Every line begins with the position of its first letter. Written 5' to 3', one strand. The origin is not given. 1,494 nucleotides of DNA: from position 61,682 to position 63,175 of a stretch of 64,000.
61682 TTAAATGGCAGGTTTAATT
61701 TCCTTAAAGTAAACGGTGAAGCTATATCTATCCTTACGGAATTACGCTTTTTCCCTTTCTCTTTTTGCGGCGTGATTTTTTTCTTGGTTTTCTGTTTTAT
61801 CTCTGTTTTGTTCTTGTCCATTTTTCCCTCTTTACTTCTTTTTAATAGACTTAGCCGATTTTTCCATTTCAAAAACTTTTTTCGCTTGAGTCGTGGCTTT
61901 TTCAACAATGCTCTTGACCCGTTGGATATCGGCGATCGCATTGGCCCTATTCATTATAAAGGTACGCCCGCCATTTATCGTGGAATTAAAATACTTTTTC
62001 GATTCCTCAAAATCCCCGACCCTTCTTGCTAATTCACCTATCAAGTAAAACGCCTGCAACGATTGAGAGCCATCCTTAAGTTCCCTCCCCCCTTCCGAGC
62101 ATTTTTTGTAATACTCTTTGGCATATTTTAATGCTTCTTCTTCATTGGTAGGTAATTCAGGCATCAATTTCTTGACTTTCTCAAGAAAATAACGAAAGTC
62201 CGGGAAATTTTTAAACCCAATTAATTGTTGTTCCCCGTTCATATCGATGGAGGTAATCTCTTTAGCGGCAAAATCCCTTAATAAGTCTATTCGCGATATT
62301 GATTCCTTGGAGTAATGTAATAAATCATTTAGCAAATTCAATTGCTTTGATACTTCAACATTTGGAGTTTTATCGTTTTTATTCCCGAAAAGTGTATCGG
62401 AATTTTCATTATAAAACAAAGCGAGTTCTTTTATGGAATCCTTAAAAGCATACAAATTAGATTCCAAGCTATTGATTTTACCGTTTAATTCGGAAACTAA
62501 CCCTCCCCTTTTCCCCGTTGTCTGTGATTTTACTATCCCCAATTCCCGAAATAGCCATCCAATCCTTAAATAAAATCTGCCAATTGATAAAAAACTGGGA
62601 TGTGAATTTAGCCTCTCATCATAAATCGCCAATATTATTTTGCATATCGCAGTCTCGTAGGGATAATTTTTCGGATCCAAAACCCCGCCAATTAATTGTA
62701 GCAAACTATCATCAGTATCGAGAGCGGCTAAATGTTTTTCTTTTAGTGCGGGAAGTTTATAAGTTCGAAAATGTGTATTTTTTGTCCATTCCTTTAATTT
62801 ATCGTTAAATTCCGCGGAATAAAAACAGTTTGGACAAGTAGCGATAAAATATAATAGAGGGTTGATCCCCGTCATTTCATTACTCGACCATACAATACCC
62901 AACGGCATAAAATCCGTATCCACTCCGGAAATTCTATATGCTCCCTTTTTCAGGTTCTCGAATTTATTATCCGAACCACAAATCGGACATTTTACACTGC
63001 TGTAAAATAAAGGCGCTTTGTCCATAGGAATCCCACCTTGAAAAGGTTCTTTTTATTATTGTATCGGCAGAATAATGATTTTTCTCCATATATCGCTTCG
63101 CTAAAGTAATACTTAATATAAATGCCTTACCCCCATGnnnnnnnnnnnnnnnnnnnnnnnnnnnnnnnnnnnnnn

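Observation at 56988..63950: Seven-kb sensory operon (PilZ, GAF, GAF-kinase, three small helical proteins, two receivers) feeding directly into the flagellar promoter region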

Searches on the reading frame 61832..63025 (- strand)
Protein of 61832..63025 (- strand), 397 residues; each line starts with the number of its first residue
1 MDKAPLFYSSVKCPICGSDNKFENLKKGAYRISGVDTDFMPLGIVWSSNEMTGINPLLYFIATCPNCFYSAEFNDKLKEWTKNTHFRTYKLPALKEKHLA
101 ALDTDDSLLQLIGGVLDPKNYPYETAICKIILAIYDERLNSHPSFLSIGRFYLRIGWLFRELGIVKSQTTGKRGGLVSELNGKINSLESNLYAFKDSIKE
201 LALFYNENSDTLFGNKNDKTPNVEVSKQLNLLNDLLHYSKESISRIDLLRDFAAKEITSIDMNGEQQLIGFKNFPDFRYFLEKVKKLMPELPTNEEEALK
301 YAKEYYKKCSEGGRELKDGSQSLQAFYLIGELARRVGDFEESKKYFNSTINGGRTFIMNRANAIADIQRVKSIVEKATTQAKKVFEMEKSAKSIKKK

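Call 3: search_protein_families(library=pfam, proteins=[window:61832-63025:-], max_evalue=0.1)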
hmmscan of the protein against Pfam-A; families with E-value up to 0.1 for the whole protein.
window:61832-63025:- (397 aa): 3 families
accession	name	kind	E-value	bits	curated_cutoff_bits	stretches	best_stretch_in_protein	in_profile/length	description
PF09986.15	DUF2225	-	2.5e-24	86.6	21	2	6-164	1-133/214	Uncharacterized protein conserved in bacteria (DUF2225)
PF13181.12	TPR_8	-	0.0056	17.2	25.7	1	324-347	2-25/34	Tetratricopeptide repeat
PF13424.12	TPR_12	-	0.0084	16.7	30.1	1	302-350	22-72/77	Tetratricopeptide repeat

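Call 4: search_protein_families(library=ncbifam, proteins=[window:61832-63025:-], max_evalue=0.1)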
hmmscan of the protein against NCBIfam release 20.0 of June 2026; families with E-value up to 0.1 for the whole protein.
window:61832-63025:- (397 aa): 0 families

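Call 11: find_homologous_proteins(query=window:61832-63025:-, max_evalue=0.001)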
Query window:61832-63025:- (397 aa): 74 proteins with E <= 0.001 among 5424 candidates.
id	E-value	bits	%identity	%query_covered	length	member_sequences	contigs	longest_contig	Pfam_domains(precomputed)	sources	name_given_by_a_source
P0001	2.3e-264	894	100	100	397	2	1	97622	PF09986.16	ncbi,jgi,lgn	-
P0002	1.4e-111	391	45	98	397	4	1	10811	PF09986.16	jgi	jgi:uncharacterized protein (DUF2225 family)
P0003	3.2e-111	390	47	95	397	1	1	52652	PF09986.16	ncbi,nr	ncbi:MAG: DUF2225 domain-containing protein [candidate division Zixibacteria bacterium]|nr:DUF2225 d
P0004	3.0e-110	387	47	99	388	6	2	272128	PF09986.16,PF13424.13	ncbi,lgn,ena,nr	ncbi:MAG: hypothetical protein CO189_09555 [candidate division Zixibacteria bacterium CG_4_9_14_3_um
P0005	5.4e-110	386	48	99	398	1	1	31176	PF09986.16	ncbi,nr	ncbi:MAG: DUF2225 domain-containing protein [candidate division Zixibacteria bacterium]|nr:DUF2225 d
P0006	1.1e-79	286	40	95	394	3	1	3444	PF09986.16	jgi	jgi:uncharacterized protein (DUF2225 family)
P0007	6.1e-79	284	39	94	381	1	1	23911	PF09986.16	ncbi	-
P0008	1.3e-78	283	37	96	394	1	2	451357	PF09986.16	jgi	jgi:uncharacterized protein (DUF2225 family)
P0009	4.2e-78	281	38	96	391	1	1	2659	PF09986.16,PF13181.13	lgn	-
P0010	8.9e-78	280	39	96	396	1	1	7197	PF09986.16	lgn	-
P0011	3.9e-77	278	38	95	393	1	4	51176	PF09986.16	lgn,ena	-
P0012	9.7e-77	277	37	96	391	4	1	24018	PF09986.16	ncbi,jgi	-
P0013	1.6e-76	276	37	98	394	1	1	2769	PF09986.16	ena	-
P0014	2.0e-76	276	36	96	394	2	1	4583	PF09986.16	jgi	jgi:tetratricopeptide (TPR) repeat protein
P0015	1.9e-75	272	41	95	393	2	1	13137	PF09986.16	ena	-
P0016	8.5e-75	270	37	96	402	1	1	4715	PF09986.16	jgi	jgi:uncharacterized protein (DUF2225 family)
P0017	1.0e-74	270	37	98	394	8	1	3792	PF09986.16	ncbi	-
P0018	1.4e-74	270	37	97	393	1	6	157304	PF09986.16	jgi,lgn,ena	-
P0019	1.9e-74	269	37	96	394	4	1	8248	PF09986.16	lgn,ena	-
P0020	2.4e-74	269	38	98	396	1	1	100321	PF09986.16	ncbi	-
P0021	3.4e-74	268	36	95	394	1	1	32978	PF09986.16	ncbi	-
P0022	7.0e-74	267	37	96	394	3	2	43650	PF09986.16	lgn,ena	-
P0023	1.2e-73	267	38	95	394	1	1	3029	PF09986.16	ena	-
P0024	1.4e-73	266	40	95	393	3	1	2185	PF09986.16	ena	-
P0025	2.0e-73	266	37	96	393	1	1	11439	PF09986.16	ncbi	-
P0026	2.5e-73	265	37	96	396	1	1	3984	PF09986.16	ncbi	-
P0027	2.5e-73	265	36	96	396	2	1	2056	PF09986.16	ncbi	-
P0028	7.6e-73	264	36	95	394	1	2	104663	PF09986.16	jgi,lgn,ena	-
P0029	9.2e-73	264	36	97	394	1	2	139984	PF09986.16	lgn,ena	-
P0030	1.3e-72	263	36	98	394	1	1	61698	PF09986.16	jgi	jgi:tetratricopeptide (TPR) repeat protein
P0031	2.0e-72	262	35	97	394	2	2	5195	PF09986.16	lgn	-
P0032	4.1e-72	261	36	95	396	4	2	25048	PF09986.16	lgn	-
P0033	4.8e-72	261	37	96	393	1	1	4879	PF09986.16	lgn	-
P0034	7.0e-72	261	37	95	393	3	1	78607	PF09986.16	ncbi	-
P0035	8.7e-72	260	36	96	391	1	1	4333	PF09986.16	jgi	-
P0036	2.2e-71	259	38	97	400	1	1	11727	PF09986.16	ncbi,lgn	ncbi:MAG: DUF2225 domain-containing protein [Candidatus Zixiibacteriota bacterium]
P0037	2.9e-71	259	37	96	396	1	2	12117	PF09986.16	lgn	-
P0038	3.7e-71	258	35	96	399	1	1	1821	PF09986.16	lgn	-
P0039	3.8e-71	258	38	95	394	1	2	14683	PF09986.16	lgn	-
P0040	5.8e-71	258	37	95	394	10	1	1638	PF09986.16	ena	-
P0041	1.3e-70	257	36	96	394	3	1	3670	PF09986.16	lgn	-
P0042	4.6e-70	255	35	98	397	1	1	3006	PF09986.16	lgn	-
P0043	1.1e-69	253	37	96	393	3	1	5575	PF09986.16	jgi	jgi:uncharacterized protein (DUF2225 family)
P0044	1.5e-69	253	36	98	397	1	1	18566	PF09986.16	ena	-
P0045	1.7e-69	253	35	98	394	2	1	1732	PF09986.16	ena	-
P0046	1.7e-69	253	35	95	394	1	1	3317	PF09986.16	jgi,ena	-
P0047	2.4e-69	252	35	95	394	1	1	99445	PF09986.16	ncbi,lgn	-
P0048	5.9e-69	251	35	95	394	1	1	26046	PF09986.16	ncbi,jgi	jgi:uncharacterized protein (DUF2225 family)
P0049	1.8e-68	249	34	96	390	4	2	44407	PF09986.16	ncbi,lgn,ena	-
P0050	5.5e-68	248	36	95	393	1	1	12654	PF09986.16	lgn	-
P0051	5.9e-68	248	37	96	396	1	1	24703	PF09986.16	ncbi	-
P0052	6.4e-68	248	35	95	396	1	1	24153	PF09986.16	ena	-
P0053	6.6e-68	248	35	98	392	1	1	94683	PF09986.16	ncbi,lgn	-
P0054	1.9e-67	246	34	95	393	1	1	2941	PF09986.16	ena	-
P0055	3.8e-67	245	33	95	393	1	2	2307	PF09986.16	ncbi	ncbi:MAG: DUF2225 domain-containing protein [candidate division Zixibacteria bacterium]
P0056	7.0e-67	244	34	95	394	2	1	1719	PF09986.16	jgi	-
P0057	7.1e-67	244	36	95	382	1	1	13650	PF09986.16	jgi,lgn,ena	-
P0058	1.4e-66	243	33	96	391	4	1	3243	PF09986.16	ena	-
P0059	2.8e-66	242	33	98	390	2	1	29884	PF09986.16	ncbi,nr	ncbi:MAG: DUF2225 domain-containing protein [candidate division Zixibacteria bacterium]|nr:DUF2225 d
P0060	4.5e-66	242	36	96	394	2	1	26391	PF09986.16,PF13424.13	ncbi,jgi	jgi:uncharacterized protein (DUF2225 family)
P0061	1.8e-65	240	35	96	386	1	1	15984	PF09986.16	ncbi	-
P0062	1.9e-65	240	35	95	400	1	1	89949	PF09986.16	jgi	jgi:uncharacterized protein (DUF2225 family)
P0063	2.3e-65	239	34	96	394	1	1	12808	PF09986.16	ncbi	-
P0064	3.1e-65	239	35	95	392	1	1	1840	PF09986.16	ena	-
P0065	2.3e-64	236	35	95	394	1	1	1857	PF09986.16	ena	-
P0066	3.0e-64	236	34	97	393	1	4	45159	PF09986.16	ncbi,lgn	-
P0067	3.3e-64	235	33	96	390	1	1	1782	PF09986.16,PF13424.13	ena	-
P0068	1.2e-63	234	35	98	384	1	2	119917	PF09986.16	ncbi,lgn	-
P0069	1.7e-63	233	36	95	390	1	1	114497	PF09986.16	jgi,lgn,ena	-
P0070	2.0e-63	233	33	96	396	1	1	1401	PF09986.16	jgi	-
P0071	4.8e-63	232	33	96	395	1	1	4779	PF09986.16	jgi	-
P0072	1.2e-61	227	31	98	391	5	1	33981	PF09986.16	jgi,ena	-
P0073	9.4e-61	224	31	98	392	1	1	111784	PF09986.16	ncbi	ncbi:MAG: DUF2225 domain-containing protein [Candidatus Zixiibacteriota bacterium]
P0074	7.6e-52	195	33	91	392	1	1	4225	PF09986.16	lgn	-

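Call 13: find_related_loci(query=A1, collection=genome_contigs, flank=10000)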
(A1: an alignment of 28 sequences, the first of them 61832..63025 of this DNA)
Query A1 (397 aa) in genome_contigs; peptide patterns used: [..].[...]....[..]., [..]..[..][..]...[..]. (x = any residue, [..] = any of these).
246 stretches matched a pattern; 219 encode a relative of the query (tblastn E <= 1e-3); the best 80 are kept; 80 distinct loci.
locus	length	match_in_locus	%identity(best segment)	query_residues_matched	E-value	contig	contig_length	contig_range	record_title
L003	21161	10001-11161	47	1-394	4e-118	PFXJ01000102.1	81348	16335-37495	MAG: candidate division Zixibacteria bacterium CG_4_9_14_3_um_filter_46_8 CG_4_9_14_3_um_filter_150_scaffold_104_c, whol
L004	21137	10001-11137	47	4-382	6e-118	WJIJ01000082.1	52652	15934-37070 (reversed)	MAG: Candidatus Zixiibacteriota bacterium isolate Bin_366 k141_939997, whole genome shotgun sequence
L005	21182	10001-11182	41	2-395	3e-103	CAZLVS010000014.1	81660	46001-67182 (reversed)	MAG TPA_asm: uncultured Ignavibacteria bacterium isolate binchicken_co17_427 genome assembly, contig: NODE_936_length_81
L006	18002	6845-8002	38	2-386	9e-96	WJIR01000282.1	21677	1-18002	MAG: Candidatus Zixiibacteriota bacterium isolate Bin_336 k141_4214256, whole genome shotgun sequence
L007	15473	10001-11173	38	3-391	1e-82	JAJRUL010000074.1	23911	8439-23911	MAG: Candidatus Zixiibacteriota bacterium isolate Dive96_bin10.185 k141_1687770, whole genome shotgun sequence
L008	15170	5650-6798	37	3-383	5e-80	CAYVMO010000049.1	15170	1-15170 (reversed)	MAG TPA_asm: uncultured Ignavibacteriaceae bacterium isolate SRP323688_co1_43 genome assembly, contig: NODE_6248_length_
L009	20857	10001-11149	38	2-382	1e-79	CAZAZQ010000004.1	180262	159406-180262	MAG TPA_asm: uncultured Ignavibacteriales bacterium isolate SRP338002_co1_91 genome assembly, contig: NODE_75_length_180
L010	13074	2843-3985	38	4-382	1e-79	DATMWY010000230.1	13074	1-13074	MAG TPA_asm: Candidatus Deferrimicrobium sp. isolate SMAG_U13106 k141_359041, whole genome shotgun sequence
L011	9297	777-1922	36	3-382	2e-79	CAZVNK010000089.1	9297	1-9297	MAG TPA_asm: uncultured Ignavibacteriaceae bacterium isolate binchicken_co42_233 genome assembly, contig: NODE_12762_len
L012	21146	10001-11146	37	3-382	3e-79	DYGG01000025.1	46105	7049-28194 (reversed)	MAG TPA_asm: Ignavibacterium sp. isolate BE2012_50_10 Afr_mines_BE2012_424_length_46105_cov_4_115288, whole genome shotg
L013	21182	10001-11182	38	2-392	2e-79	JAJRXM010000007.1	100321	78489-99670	MAG: Candidatus Zixiibacteriota bacterium isolate Dive96_bin3.155 k141_258303, whole genome shotgun sequence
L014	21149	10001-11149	37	3-383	1e-80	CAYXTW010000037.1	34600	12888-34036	MAG TPA_asm: uncultured Ignavibacteriaceae bacterium isolate binchicken_co89_533 genome assembly, contig: NODE_1776_leng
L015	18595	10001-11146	36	3-382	4e-79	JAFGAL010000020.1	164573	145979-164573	MAG: Candidatus Zixiibacteriota bacterium isolate Zod_maxbin.0182_1 k87_2665187, whole genome shotgun sequence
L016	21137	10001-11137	36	3-382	4e-79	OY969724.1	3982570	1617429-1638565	MAG: uncultured candidate division Zixibacteria bacterium isolate MFD02416.bin.2.48 genome assembly, chromosome: 1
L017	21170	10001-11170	37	5-392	4e-79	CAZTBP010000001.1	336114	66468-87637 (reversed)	MAG TPA_asm: uncultured Ignavibacteriales bacterium isolate binchicken_co17_316 genome assembly, contig: NODE_18_length_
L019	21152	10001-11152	37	1-382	1e-78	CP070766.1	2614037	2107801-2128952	MAG: Candidatus Zixiibacteriota bacterium isolate bin25 chromosome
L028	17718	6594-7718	37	5-382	8e-78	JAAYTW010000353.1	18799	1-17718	MAG: Candidatus Zixiibacteriota bacterium isolate AS27yjCOA_100 177317_AS27, whole genome shotgun sequence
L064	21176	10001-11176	34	3-389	4e-74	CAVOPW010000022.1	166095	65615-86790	MAG: uncultured bacterium isolate MFD00032.bin.2.168 genome assembly, contig: contig_92136, whole genome shotgun sequenc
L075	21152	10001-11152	34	2-386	3e-73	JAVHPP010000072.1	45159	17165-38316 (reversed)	MAG: Candidatus Zixiibacteriota bacterium isolate auto_59_18 WB_2019_0_2um_260_length_45159_cov_9, whole genome shotgun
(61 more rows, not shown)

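Call 36: search_protein_families(library=pfam, proteins=[L009:17663-19093:+, L028:13783-15213:+, L064:14942-15547:+, L064:15990-17561:+, L019:11182-11937:+, L019:11940-12671:+, L019:13804-14685:+, L019:13215-13811:+, L075:12057-12980:+, L009:19104-19520:+], max_evalue=0.01)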
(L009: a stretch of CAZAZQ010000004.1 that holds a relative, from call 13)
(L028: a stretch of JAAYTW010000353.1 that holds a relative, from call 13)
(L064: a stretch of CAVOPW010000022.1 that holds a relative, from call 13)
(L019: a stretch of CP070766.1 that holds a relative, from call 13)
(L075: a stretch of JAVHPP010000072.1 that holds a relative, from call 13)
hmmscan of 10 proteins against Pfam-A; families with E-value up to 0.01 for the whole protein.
L009:17663-19093:+ (477 aa): 2 families
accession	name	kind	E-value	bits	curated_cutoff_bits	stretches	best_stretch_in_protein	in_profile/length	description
PF03961.19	FapA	-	2.9e-65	221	31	1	195-464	1-271/272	Flagellar Assembly Protein A beta solenoid domain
PF20250.3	FapA_N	-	1.9e-49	167.9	27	1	17-188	1-177/178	Flagellar Assembly Protein A N-terminal region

L028:13783-15213:+ (477 aa): 2 families
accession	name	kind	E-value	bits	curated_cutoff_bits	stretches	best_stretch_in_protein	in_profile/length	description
PF03961.19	FapA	-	2.8e-66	224.3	31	1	206-471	5-272/272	Flagellar Assembly Protein A beta solenoid domain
PF20250.3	FapA_N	-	1.7e-47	161.5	27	1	21-195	1-178/178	Flagellar Assembly Protein A N-terminal region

L064:14942-15547:+ (202 aa): 1 family
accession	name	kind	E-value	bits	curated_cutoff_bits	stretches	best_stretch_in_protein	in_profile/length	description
PF01339.22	CheB_methylest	-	1.3e-16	61.2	24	1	5-180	2-172/174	CheB methylesterase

L064:15990-17561:+ (524 aa): 2 families
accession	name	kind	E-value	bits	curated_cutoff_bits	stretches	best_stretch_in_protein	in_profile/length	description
PF03961.19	FapA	-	5.8e-57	193.8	31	1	211-473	5-267/272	Flagellar Assembly Protein A beta solenoid domain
PF20250.3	FapA_N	-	1.2e-41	142.4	27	1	31-199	3-176/178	Flagellar Assembly Protein A N-terminal region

L019:11182-11937:+ (252 aa): 2 families
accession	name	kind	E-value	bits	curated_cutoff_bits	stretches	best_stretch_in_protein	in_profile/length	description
PF12945.12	PilZNR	-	8.3e-10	39.1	23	1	20-97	4-82/85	Flagellar protein YcgR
PF07238.19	PilZ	-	1.8e-06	28.6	22.5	1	107-206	1-89/102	PilZ domain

L019:11940-12671:+ (244 aa): 2 families
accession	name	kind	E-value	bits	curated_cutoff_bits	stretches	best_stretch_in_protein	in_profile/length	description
PF07238.19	PilZ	-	5.4e-05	23.9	22.5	1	106-201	3-86/102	PilZ domain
PF12945.12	PilZNR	-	0.0027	18.2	23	0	22-85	5-70/85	Flagellar protein YcgR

L019:13804-14685:+ (294 aa): 4 families
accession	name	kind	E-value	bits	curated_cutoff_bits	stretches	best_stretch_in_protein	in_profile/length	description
PF13492.12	GAF_3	-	1.5e-11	45.3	27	1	40-167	7-129/129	GAF domain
PF00512.31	HisKA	-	2.6e-09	37.4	26.9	1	204-265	2-61/66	His Kinase A (phospho-acceptor) domain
PF01590.32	GAF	-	1.5e-08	35.7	22.4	1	40-161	7-129/133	GAF domain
PF13185.12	GAF_2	-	1.7e-08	35.2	28.6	1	56-166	24-136/136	GAF domain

L019:13215-13811:+ (199 aa): 0 families

L075:12057-12980:+ (308 aa): 1 family
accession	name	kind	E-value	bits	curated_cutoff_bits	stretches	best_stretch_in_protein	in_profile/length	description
PF00015.26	MCPsignal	-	3.8e-05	24.1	34.6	1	154-230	32-108/172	Methyl-accepting chemotaxis protein (MCP) signalling domain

L009:19104-19520:+ (139 aa): 0 families

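Call 49: predict_structure(alignment_id=A1)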
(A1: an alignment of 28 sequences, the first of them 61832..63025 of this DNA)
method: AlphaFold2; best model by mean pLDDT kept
length: 397 residues; sequences in the alignment: 28
mean_pLDDT: 87.3   pTM: 0.76
mean pLDDT of the five models: 87.3, 86.8, 86.1, 85.6, 84.9
residues with pLDDT >= 90: 251; 70-90: 100; 50-70: 31; < 50: 15
segments of 3 or more residues with pLDDT < 50: 166-170, 261-268
pLDDT, mean of each block of 10 residues (from residue 1): 82 97 93 93 90 91 97 94 92 96 93 94 96 97 95 96 55 62 79 87 85 65 81 91 86 66 47 87 93 94 96 85 96 93 97 96 94 97 90 63
secondary structure, 60 per line:
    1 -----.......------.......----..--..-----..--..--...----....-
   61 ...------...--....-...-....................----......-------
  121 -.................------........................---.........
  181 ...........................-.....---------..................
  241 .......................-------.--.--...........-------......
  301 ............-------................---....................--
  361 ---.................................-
elements in order: E6-12 E19-25 H56-59 E61-63 E70-72 H75-78 H84-103 H108-113 H122-138 H145-168 H172-207 H209-213 H223-263 H277-287 H295-312 H320-335 H339-358 H364-396
